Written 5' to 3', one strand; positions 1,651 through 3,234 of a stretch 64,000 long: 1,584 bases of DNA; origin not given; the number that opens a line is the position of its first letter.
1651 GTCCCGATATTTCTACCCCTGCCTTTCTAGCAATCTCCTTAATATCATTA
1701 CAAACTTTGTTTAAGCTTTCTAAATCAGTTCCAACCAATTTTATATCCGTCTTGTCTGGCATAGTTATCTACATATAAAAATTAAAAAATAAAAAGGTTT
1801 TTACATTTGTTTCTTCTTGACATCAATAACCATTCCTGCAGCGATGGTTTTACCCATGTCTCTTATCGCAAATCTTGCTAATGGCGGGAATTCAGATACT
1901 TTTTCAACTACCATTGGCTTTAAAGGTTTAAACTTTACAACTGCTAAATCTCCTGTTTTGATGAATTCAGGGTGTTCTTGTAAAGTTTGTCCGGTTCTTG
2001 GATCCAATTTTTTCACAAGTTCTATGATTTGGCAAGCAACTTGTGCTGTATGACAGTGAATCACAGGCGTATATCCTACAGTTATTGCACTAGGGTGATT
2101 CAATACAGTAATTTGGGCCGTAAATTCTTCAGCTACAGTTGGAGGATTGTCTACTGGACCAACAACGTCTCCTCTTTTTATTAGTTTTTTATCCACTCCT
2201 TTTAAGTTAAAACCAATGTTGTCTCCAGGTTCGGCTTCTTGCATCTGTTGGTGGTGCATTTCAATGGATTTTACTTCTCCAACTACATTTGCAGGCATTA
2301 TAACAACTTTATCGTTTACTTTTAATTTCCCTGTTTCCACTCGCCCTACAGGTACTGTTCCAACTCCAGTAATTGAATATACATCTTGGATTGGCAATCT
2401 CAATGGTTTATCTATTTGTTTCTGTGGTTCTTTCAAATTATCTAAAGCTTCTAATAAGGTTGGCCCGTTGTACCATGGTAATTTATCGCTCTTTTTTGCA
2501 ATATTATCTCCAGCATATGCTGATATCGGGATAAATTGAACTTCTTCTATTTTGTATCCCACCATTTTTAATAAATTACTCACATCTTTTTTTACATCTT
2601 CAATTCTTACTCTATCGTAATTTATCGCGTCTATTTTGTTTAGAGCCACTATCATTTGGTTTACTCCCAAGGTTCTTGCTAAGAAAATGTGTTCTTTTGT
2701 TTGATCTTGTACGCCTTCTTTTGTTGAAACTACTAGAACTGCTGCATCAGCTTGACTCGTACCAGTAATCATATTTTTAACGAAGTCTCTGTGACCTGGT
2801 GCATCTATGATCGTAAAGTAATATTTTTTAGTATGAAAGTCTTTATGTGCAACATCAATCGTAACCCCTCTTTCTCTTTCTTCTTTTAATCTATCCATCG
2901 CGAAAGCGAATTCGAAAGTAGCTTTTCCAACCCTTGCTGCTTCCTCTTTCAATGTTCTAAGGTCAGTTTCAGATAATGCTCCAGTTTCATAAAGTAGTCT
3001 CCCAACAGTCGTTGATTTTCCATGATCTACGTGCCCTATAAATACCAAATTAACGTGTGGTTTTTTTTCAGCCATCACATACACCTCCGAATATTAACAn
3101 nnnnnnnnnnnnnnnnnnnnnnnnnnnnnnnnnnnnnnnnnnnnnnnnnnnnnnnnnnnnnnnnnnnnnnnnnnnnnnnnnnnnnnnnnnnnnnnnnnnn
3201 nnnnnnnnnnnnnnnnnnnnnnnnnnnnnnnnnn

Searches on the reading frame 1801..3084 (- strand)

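Call 69: search_protein_families(library=pfam, proteins=[window:1801-3084:-], max_evalue=0.0001)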
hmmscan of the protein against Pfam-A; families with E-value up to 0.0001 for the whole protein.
window:1801-3084:- (427 aa): 5 families
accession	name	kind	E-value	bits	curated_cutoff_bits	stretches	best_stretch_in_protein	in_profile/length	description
PF00009.33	GTP_EFTU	-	2.5e-61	207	26.5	1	8-217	1-185/188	Elongation factor Tu GTP binding domain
PF22594.2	GTP-eEF1A_C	-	6.4e-37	126.4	27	1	320-419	1-100/101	GTP-eEF1A C-terminal domain-like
PF03143.23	GTP_EFTU_D3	-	9.3e-30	103.5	27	1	315-422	2-105/106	Elongation factor Tu C-terminal domain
PF03144.31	GTP_EFTU_D2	-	1.4e-21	77.1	30.3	1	242-308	1-72/73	Elongation factor Tu domain 2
PF01926.29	MMR_HSR1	-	1.1e-07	32.3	21.9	1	52-150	10-113/113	50S ribosome-binding GTPase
